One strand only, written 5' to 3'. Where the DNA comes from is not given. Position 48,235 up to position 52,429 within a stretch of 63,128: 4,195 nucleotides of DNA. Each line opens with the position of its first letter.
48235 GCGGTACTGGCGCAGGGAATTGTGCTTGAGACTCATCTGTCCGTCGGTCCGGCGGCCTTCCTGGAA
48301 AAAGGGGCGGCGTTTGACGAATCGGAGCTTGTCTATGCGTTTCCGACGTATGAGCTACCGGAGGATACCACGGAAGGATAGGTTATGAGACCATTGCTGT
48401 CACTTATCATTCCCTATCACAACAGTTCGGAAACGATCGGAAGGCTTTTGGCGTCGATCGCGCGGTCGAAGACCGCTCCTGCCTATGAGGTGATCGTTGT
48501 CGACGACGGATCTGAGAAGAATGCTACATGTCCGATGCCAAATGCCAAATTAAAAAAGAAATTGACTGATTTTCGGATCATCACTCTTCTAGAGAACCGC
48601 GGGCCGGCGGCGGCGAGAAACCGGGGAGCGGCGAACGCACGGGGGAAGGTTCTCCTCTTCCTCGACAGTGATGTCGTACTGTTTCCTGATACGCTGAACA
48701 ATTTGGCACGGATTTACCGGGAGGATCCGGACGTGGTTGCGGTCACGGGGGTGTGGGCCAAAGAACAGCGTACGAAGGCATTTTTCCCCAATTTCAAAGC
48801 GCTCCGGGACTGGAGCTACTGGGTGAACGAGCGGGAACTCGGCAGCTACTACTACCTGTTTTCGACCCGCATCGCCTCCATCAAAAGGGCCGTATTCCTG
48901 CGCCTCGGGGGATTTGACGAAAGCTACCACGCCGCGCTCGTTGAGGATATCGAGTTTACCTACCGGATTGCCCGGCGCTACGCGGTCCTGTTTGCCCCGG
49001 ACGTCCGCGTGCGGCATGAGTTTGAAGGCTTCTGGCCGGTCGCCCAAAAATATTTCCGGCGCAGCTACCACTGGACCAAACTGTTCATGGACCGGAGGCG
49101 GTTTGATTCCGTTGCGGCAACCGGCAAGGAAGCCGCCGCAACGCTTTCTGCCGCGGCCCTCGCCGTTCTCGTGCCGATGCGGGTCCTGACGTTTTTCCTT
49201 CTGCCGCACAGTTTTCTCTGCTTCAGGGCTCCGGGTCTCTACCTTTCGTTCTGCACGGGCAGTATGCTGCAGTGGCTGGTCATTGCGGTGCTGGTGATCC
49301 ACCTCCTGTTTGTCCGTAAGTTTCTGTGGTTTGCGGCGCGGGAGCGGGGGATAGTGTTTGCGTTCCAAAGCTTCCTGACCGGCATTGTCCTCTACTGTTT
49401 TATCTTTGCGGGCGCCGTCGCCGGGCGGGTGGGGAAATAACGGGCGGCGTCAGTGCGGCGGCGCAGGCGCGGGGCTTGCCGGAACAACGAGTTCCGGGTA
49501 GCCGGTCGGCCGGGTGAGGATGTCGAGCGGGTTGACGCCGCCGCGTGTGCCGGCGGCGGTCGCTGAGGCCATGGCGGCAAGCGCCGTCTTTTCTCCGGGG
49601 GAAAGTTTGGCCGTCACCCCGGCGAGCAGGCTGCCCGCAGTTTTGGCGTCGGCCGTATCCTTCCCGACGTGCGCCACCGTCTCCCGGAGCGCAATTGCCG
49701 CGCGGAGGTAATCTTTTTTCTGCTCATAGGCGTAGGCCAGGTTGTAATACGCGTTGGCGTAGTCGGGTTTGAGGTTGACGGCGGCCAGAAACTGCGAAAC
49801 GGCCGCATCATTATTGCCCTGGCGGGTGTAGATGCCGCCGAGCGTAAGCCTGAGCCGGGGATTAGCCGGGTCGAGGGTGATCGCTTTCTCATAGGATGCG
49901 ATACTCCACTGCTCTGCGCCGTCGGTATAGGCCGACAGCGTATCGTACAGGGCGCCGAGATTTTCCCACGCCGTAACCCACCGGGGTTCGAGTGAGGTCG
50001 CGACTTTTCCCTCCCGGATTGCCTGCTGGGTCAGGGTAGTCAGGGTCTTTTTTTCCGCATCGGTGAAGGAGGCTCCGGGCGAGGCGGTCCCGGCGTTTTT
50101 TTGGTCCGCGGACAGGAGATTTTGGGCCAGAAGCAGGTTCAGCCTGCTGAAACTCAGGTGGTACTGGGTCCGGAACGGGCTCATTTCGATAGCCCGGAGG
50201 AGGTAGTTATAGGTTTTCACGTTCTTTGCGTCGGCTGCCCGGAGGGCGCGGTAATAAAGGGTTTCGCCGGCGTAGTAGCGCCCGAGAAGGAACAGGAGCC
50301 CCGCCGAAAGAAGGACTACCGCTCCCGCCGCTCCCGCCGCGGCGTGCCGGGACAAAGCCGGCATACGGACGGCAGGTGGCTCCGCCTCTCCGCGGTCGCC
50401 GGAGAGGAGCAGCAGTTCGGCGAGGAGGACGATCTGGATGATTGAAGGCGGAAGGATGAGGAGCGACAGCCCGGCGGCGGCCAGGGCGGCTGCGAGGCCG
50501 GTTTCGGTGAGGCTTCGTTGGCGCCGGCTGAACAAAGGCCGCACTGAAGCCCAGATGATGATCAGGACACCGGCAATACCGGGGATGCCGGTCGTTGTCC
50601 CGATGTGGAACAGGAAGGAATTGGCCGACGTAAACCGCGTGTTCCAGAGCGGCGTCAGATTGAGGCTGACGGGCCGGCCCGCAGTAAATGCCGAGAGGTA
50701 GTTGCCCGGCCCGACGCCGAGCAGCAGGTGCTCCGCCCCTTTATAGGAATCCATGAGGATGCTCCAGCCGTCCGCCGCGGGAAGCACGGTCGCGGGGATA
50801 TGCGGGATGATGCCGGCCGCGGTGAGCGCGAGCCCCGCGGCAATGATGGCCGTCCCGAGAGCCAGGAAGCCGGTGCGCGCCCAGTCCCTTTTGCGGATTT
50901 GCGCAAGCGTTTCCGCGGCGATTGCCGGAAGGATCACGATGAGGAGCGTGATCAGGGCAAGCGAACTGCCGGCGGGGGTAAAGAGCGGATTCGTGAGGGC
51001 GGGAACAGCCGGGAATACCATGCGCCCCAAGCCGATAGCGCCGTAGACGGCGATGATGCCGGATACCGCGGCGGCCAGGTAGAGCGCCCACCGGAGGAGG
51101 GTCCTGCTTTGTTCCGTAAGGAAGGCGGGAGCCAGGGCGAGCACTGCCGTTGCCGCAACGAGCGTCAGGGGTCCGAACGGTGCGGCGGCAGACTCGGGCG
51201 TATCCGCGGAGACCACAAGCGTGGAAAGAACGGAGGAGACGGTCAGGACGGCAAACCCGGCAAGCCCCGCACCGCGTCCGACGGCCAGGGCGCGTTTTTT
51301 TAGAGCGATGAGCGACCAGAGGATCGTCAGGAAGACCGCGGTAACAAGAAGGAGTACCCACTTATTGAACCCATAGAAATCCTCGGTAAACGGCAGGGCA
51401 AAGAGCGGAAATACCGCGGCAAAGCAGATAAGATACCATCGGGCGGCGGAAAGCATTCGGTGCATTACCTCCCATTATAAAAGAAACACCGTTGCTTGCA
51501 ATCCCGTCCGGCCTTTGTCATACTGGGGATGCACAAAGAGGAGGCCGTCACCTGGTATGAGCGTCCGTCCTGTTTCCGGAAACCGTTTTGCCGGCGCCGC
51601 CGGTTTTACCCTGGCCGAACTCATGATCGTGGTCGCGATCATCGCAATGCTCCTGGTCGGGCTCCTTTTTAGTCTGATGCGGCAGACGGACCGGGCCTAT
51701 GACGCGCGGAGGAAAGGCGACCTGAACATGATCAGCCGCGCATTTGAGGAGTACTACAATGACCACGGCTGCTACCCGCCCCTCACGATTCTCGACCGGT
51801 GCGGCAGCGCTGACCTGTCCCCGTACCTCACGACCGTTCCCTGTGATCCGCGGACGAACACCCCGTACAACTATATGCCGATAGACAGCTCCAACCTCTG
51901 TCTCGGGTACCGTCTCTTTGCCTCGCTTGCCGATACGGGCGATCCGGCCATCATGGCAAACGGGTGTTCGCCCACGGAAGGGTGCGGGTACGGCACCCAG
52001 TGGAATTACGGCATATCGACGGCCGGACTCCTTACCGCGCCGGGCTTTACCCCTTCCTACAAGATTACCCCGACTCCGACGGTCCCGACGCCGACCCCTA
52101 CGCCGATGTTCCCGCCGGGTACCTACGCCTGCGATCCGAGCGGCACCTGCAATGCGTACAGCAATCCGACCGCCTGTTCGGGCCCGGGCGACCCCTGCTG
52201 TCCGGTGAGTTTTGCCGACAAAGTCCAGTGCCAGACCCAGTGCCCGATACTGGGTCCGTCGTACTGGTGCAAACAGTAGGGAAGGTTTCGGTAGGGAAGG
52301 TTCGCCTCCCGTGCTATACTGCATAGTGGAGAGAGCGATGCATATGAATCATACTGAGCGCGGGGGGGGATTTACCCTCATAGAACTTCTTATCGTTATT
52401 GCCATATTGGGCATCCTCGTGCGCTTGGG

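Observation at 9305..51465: Exceptional concentration of GT-C-like polytopic membrane proteins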

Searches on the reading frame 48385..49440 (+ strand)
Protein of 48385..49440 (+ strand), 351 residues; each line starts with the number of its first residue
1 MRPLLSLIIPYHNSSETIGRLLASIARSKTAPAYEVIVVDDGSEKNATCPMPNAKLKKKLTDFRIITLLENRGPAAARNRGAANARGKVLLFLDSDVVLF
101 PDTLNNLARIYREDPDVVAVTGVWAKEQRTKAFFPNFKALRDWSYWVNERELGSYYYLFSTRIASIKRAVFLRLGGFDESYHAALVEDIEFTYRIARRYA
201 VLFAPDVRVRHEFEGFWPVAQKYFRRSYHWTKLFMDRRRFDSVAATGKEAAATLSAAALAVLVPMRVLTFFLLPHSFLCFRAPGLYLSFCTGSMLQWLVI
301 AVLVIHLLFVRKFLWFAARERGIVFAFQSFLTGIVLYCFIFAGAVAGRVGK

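Call 6: search_protein_families(library=pfam, proteins=[window:48385-49440:+], max_evalue=0.001)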
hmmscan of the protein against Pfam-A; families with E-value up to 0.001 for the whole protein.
window:48385-49440:+ (351 aa): 4 families
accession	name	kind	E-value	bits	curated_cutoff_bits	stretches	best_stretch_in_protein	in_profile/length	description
PF00535.33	Glycos_transf_2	-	8.3e-28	97.9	23.3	1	6-136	1-128/168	Glycosyl transferase family 2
PF10111.15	Glyco_tranf_2_2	-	7.2e-19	68.8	27.3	1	6-210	1-214/276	Glycosyltransferase like family 2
PF13641.12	Glyco_tranf_2_3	-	1.1e-16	62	27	1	5-217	3-217/230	Glycosyltransferase like family 2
PF13506.12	Glyco_transf_21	-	0.00011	22.2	21.7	1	80-214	24-157/174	Glycosyl transferase family 21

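Call 56: search_protein_families(library=ncbifam, proteins=[window:48385-49440:+], max_evalue=0.001)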
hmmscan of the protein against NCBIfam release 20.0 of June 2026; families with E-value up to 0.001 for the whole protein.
window:48385-49440:+ (351 aa): 19 families
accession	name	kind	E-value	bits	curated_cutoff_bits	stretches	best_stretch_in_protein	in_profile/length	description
NF041875.1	EPS_EpsD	equivalog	4.8e-32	111.6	370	1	5-232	1-225/325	exopolysaccharide biosynthesis glycosyltransferase EpsD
TIGR03965.1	mycofact_glyco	equivalog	3.5e-29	102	280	1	5-256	76-324/467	mycofactocin biosynthesis glycosyltransferase MftF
NF050819.1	PolSacchBiosHfsG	equivalog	2.9e-20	72.6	500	1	2-233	11-239/302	polysaccharide biosynthesis protein HfsG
TIGR03937.1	PgaC_IcaA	equivalog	2.4e-17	63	422.3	1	3-123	45-162/407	poly-beta-1,6-N-acetyl-D-glucosamine synthase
TIGR04283.1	glyco_like_mftF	equivalog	4.6e-17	62.4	182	1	5-203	1-177/221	TIGR04283 family arsenosugar biosynthesis glycosyltransferase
NF007482.0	PRK10073.1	equivalog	7.7e-16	58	423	1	3-135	6-137/334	glycosyltransferase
NF047683.1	TeichurnBiosyTuaG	equivalog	1.6e-13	50.9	400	1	2-117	5-117/252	teichuronic acid biosynthesis protein TuaG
TIGR04242.1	nodulat_NodC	equivalog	1.2e-12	47.5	550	1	3-148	48-189/395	chitooligosaccharide synthase NodC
NF038299.1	EPS_HpsN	equivalog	3.9e-12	45.8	425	1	3-123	1-118/317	hormogonium polysaccharide biosynthesis glycosyltransferase HpsN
NF041394.1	GtaseAglG_Halo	equivalog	5.6e-12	45.5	440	1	28-228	27-232/304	glucosyl-dolichyl phosphate glucuronosyltransferase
TIGR03111.1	glyc2_xrt_Gpos1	hypoth_equivalog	2.8e-11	42.9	363.95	1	3-127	49-172/439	TIGR03111 family XrtG-associated glycosyltransferase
NF047588.1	GlcsyltransPgfSStrep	equivalog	1.7e-08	34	500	1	5-136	3-135/308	glycosyltransferase PgfS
NF007986.1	PRK10714.1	equivalog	1.4e-07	30.8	529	1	5-120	8-124/316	undecaprenyl-phosphate 4-deoxy-4-formamido-L-arabinose transferase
TIGR01556.1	rhamnosyltran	subfamily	1.7e-07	30.7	200.55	1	33-212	21-201/281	rhamnosyltransferase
NF038302.1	EPS_HpsE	equivalog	5.6e-07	28.8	300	1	5-123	3-123/307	hormogonium polysaccharide biosynthesis glycosyltransferase HpsE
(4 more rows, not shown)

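Call 71: search_solved_structures(query=window:48385-49440:+, max_evalue=0.001)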
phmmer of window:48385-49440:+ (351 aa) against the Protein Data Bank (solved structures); distinct sequences matched with E-value up to 0.001: 29.
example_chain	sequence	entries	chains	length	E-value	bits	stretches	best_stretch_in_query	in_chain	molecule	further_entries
2z87_A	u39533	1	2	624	6.1e-12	48.7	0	5-114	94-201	Chondroitin synthase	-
2z86_A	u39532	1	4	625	6.1e-12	48.7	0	5-114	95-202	Chondroitin synthase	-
5hea_A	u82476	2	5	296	2e-09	40.4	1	4-119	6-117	Putative glycosyltransferase (GalT1)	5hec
5tze_C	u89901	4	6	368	2e-07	33.9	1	5-117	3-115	Glycosyl transferase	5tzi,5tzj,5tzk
5tz8_A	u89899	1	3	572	4.3e-07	32.8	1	5-117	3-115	Glycosyl transferase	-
8vh7_A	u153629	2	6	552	5.7e-07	32.4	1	2-125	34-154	Heparosan synthase B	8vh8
8viw_A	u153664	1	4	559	5.9e-07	32.3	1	2-125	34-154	Heparosan synthase B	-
6h1j_A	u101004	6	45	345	1.1e-06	31.5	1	5-126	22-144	Probable ss-1,3-N-acetylglucosaminyltransferase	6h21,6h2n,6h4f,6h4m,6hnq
1xhb_A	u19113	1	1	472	1.6e-06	30.9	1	3-106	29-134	Polypeptide N-acetylgalactosaminyltransferase 1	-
9jma_A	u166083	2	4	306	2e-06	30.6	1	4-209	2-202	GalNAc(5)-diNAcBac-PP-undecaprenol beta-1,3-glucosyltransferase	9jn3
8bz4_A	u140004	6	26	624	2e-06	30.6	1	5-134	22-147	Glycosyltransferase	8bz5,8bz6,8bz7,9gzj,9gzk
8v9q_A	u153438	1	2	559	2.3e-06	30.4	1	3-106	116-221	Polypeptide N-acetylgalactosaminyltransferase 1 soluble form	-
8bz8_A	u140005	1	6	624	2.6e-06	30.2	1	5-131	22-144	Glycosyltransferase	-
5eke_A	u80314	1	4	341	3.2e-06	29.9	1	5-131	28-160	Uncharacterized glycosyltransferase sll0501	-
5ekp_C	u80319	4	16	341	3.3e-06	29.9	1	5-131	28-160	Uncharacterized glycosyltransferase sll0501 | Glycosyltransferase sll0501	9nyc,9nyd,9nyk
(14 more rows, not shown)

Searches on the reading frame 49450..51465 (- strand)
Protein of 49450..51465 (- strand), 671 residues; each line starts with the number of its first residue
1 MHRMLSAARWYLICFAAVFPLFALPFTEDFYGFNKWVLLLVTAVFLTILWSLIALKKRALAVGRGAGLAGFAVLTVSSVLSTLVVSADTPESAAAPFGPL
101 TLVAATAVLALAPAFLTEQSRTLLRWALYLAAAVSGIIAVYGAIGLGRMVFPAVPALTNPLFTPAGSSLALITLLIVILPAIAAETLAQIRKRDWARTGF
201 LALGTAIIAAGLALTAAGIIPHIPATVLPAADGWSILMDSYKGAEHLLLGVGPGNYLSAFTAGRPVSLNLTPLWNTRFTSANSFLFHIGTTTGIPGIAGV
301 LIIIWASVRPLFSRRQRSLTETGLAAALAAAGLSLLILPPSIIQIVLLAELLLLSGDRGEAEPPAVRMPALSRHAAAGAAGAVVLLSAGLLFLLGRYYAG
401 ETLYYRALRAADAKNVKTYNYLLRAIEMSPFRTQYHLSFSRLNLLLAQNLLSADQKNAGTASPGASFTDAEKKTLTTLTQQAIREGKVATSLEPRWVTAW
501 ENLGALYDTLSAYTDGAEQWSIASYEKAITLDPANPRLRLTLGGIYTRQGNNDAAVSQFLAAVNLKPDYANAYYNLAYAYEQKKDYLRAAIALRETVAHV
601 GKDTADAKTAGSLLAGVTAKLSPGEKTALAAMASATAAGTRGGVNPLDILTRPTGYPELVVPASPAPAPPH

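Call 5: search_protein_families(library=pfam, proteins=[window:49450-51465:-], max_evalue=0.01)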
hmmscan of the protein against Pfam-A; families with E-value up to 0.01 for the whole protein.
window:49450-51465:- (671 aa): 12 families
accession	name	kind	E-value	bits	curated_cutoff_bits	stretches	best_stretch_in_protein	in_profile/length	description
PF13414.12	TPR_11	-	1.1e-15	57.4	26.8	2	544-583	2-41/42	TPR repeat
PF13432.12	TPR_16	-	6.3e-09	36.6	32.7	2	547-596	8-57/65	Tetratricopeptide repeat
PF13181.12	TPR_8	-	1.2e-08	34.9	25.7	0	538-569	3-34/34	Tetratricopeptide repeat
PF13431.12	TPR_17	-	1.6e-07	31.5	24.4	1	559-589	2-32/34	Tetratricopeptide repeat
PF13424.12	TPR_12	-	1.1e-05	25.9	30.1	1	540-598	7-73/77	Tetratricopeptide repeat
PF00515.34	TPR_1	-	1.8e-05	24.8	27.8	0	570-589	1-20/34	Tetratricopeptide repeat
PF14559.12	TPR_19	-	0.0001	23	25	1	522-557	11-46/68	Tetratricopeptide repeat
PF07719.23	TPR_2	-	0.00035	20.9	27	0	570-597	1-28/34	Tetratricopeptide repeat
PF13428.12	TPR_14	-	0.00046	21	23.5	1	536-578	1-43/44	Tetratricopeptide repeat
PF23914.1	TPR_CcmH_CycH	-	0.0052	17.1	42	1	497-601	50-152/158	Cytochrome c-type biogenesis protein H TPR domain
PF13176.12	TPR_7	-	0.0057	17.1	27.9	0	542-567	5-30/36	Tetratricopeptide repeat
PF14561.12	TPR_20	-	0.0065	17.2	25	0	521-570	7-56/90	Tetratricopeptide repeat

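Call 10: search_protein_families(library=ncbifam, proteins=[window:49450-51465:-], max_evalue=0.1)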
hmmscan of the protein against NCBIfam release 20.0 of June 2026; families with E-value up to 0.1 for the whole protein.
window:49450-51465:- (671 aa): 21 families
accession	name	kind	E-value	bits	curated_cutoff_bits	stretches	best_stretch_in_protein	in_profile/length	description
NF040959.1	MamA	equivalog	3.8e-11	42.8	200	1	480-593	88-196/204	magnetosome protein MamA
TIGR02917.1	PEP_TPR_lipo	equivalog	6.7e-08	30.9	312.2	1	521-593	822-894/899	XrtA/PEP-CTERM system TPR-repeat protein PrsT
TIGR02521.1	type_IV_pilW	equivalog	3.3e-07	30.1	154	1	538-597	33-92/234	type IV pilus biogenesis/stability protein PilW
NF033758.1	gliding_GltE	equivalog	6.4e-07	28.7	225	1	519-606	203-292/411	adventurous gliding motility TPR repeat lipoprotein GltE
TIGR00540.1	TPR_hemY_coli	hypoth_equivalog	6.8e-07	28.4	142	1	492-590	284-379/385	heme biosynthesis-associated TPR protein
NF033920.0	C39_PA2778_fam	equivalog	2.3e-06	27.2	150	1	516-598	170-252/255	PA2778 family cysteine peptidase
TIGR02552.1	LcrH_SycD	equivalog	3.3e-05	23.6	104.8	1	529-605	45-121/136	SycD/LcrH family type III secretion system chaperone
NF033762.1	social_mot_Tgl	equivalog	3.5e-05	23.3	225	0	479-519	152-192/252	social motility TPR repeat lipoprotein Tgl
TIGR03939.1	PGA_TPR_OMP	equivalog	5.9e-05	21.5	366.65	1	521-605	105-189/800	poly-beta-1,6 N-acetyl-D-glucosamine export porin PgaA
NF047507.1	TPR_BatC_Lepto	exception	0.00034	20.2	175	1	511-583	67-143/214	TPR repeat-containing protein BatC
NF008391.2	PRK11189.1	equivalog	0.00035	20.1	250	1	504-586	72-149/297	lipoprotein NlpI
NF002725.1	PRK02603.1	equivalog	0.00096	19.2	143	1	508-588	41-124/173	photosystem I assembly protein Ycf3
NF047371.1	FlcA_CTERM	equivalog_domain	0.0024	16.4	300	1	495-590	429-527/646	periplasmic flagellar collar protein FlcA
NF008756.0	PRK11788.1-4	equivalog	0.013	14.6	474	1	509-599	185-278/389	lipopolysaccharide assembly protein LapB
NF007830.1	PRK10540.1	equivalog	0.034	14.1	98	1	51-84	25-58/72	osmotically-inducible lipoprotein OsmB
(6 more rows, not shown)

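Call 15: search_protein_families(library=pfam, proteins=[window:49450-51465:-], max_evalue=10)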
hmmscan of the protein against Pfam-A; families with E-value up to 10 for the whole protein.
window:49450-51465:- (671 aa): 20 families
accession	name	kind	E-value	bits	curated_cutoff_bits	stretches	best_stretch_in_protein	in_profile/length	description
PF13414.12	TPR_11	-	1.1e-15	57.4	26.8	2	544-583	2-41/42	TPR repeat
PF13432.12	TPR_16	-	6.3e-09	36.6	32.7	2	547-596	8-57/65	Tetratricopeptide repeat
PF13181.12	TPR_8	-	1.2e-08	34.9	25.7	3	538-569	3-34/34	Tetratricopeptide repeat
PF13431.12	TPR_17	-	1.6e-07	31.5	24.4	2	559-589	2-32/34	Tetratricopeptide repeat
PF13424.12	TPR_12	-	1.1e-05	25.9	30.1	2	540-598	7-73/77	Tetratricopeptide repeat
PF00515.34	TPR_1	-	1.8e-05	24.8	27.8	3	570-589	1-20/34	Tetratricopeptide repeat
PF14559.12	TPR_19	-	0.0001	23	25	2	522-557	11-46/68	Tetratricopeptide repeat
PF07719.23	TPR_2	-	0.00035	20.9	27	2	570-597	1-28/34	Tetratricopeptide repeat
PF13428.12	TPR_14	-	0.00046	21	23.5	2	536-578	1-43/44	Tetratricopeptide repeat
PF23914.1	TPR_CcmH_CycH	-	0.0052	17.1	42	1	497-601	50-152/158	Cytochrome c-type biogenesis protein H TPR domain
PF13176.12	TPR_7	-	0.0057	17.1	27.9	1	542-567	5-30/36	Tetratricopeptide repeat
PF14561.12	TPR_20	-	0.0065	17.2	25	1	521-570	7-56/90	Tetratricopeptide repeat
PF24575.1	TPR_Slam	-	0.015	16.2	35.2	2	508-559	53-104/104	Surface lipoprotein assembly modifier, N-terminal TPR repeats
PF13371.12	TPR_9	-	0.031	14.7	35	2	543-612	2-70/73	Tetratricopeptide repeat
PF25063.1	ARM_TT21_C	-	0.062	13.6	35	1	551-606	36-92/209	Tetratricopeptide repeat protein 21 C-terminal ARM domain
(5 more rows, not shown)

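Call 39: find_related_loci(query=window:49450-51465:-, collection=metagenome_contigs, flank=3000)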
Query window:49450-51465:- (671 aa) in metagenome_contigs; peptide patterns used: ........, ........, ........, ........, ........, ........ (x = any residue, [..] = any of these).
76 stretches matched a pattern, but none encodes a relative of the query by tblastn (E <= 1e-3).

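Call 43: search_solved_structures(query=window:49450-51465:-, max_evalue=10)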
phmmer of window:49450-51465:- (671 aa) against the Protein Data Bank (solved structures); distinct sequences matched with E-value up to 10: 114 (the best 60 are shown).
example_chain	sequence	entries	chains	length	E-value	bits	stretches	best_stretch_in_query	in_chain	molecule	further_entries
9qhb_A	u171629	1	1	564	1.2e-51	179.1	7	482-590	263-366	Engineered tetratricopeptide repeat protein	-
8bu0_A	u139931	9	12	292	8.5e-34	120.2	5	482-589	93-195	Consensus tetratricopeptide repeat protein | Crystal structure of an 8-repeat consensus TPR superhelix with Zinc. | Monomer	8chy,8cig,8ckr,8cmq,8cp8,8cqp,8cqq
9qhc_A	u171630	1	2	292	3.6e-28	101.6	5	482-589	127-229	Engineered tetratricopeptide repeat protein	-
7yeh_B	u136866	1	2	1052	2.5e-23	85.6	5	480-585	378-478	UDP-N-acetylglucosamine--peptide N-acetylglucosaminyltransferase 110 kDa subunit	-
7yea_A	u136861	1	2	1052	2.6e-23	85.5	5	480-585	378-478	UDP-N-acetylglucosamine--peptide N-acetylglucosaminyltransferase 110 kDa subunit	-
7ntf_A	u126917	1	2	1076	3.3e-23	85.2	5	480-585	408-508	Isoform 1 of UDP-N-acetylglucosamine--peptide N-acetylglucosaminyltransferase 110 kDa subu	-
1w3b_A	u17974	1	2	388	1.6e-17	66.4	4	489-582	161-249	UDP-N-ACETYLGLUCOSAMINE--PEPTIDE N-ACETYLGLUCOSAMINYLTRANSFERASE 110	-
6eou_A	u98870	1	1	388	4.9e-17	64.8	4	489-582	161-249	UDP-N-acetylglucosamine--peptide N-acetylglucosaminyltransferase 110 kDa subunit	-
9gzg_A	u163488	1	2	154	1.3e-16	63.4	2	489-581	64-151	Engineered CTPR protein with glutamic acids for conductivity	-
7obi_A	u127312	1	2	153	1e-12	50.5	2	504-589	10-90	CTPR-rv4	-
8ch0_A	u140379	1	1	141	9.3e-12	47.4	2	521-589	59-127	Consensus tetratricopeptide repeat protein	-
7y4i_A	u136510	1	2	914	1e-11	47.2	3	488-603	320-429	Probable UDP-N-acetylglucosamine--peptide N-acetylglucosaminyltransferase SPINDLY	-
2fo7_A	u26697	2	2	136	1.1e-11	47.1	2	522-589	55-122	SYNTHETIC CONSENSUS TPR PROTEIN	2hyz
8dtf_A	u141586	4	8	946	1.3e-11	46.8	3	488-603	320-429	Probable UDP-N-acetylglucosamine--peptide N-acetylglucosaminyltransferase SPINDLY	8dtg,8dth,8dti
1na0_A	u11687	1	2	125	2.8e-10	42.5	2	521-581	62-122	designed protein CTPR3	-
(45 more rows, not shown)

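Call 61: predict_structure(alignment_id=A4)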
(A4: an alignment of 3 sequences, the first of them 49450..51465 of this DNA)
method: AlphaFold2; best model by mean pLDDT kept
length: 671 residues; sequences in the alignment: 3
mean_pLDDT: 48.0   pTM: 0.42
mean pLDDT of the five models: 48.0, 46.1, 44.1, 43.8, 41.4
residues with pLDDT >= 90: 19; 70-90: 143; 50-70: 75; < 50: 434
segments of 3 or more residues with pLDDT < 50: 1-404, 428-430, 639-643, 653-669
pLDDT, mean of each block of 10 residues (from residue 1): 31 34 34 37 40 35 32 34 30 32 33 33 34 33 31 29 28 30 31 32 34 31 27 28 28 27 24 26 27 30 35 34 34 30 32 34 33 33 37 41 52 58 55 66 76 65 63 76 70 63 79 74 85 84 89 90 85 90 87 84 77 88 78 58 59 48 42 43
secondary structure, 60 per line:
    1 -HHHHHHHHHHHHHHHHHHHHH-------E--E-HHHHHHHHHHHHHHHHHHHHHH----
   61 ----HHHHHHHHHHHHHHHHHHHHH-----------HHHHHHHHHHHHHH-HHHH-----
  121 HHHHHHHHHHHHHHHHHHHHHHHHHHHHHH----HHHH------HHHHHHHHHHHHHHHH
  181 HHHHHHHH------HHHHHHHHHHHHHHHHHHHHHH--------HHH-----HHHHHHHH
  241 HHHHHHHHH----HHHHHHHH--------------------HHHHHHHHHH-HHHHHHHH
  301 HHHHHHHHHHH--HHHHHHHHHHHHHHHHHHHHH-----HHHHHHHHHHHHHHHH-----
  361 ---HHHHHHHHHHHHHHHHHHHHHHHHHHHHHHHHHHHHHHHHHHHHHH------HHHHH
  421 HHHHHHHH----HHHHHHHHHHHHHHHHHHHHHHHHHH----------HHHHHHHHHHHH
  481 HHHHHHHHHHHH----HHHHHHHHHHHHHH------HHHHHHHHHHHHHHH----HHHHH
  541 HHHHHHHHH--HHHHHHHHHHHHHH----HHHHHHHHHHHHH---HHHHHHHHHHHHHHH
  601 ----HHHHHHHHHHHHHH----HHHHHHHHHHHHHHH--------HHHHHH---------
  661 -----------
elements in order (helices of 4 or more, strands of 3 or more residues): H2-22 H35-56 H65-85 H97-110 H112-115 H121-150 H155-158 H165-188 H195-216 H233-249 H254-261 H282-291 H293-311 H314-334 H340-355 H364-409 H416-428 H433-458 H469-492 H497-510 H517-531 H536-549 H552-565 H570-582 H586-600 H605-618 H623-637 H646-651

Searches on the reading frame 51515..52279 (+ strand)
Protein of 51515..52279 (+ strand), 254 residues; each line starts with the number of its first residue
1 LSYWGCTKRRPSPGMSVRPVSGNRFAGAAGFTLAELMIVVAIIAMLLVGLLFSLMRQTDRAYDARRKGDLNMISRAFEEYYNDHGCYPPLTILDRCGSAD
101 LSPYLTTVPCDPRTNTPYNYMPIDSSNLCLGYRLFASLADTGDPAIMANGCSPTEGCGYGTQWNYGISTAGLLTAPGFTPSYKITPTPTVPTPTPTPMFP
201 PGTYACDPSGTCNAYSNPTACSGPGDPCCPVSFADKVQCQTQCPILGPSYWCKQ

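Call 57: search_protein_families(library=pfam, proteins=[window:51515-52279:+], max_evalue=0.001)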
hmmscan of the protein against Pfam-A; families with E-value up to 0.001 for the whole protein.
window:51515-52279:+ (254 aa): 1 family
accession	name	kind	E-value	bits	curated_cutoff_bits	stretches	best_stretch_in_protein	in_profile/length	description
PF07963.17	N_methyl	-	0.00013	21.8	21.2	1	29-51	5-27/27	Prokaryotic N-terminal methylation motif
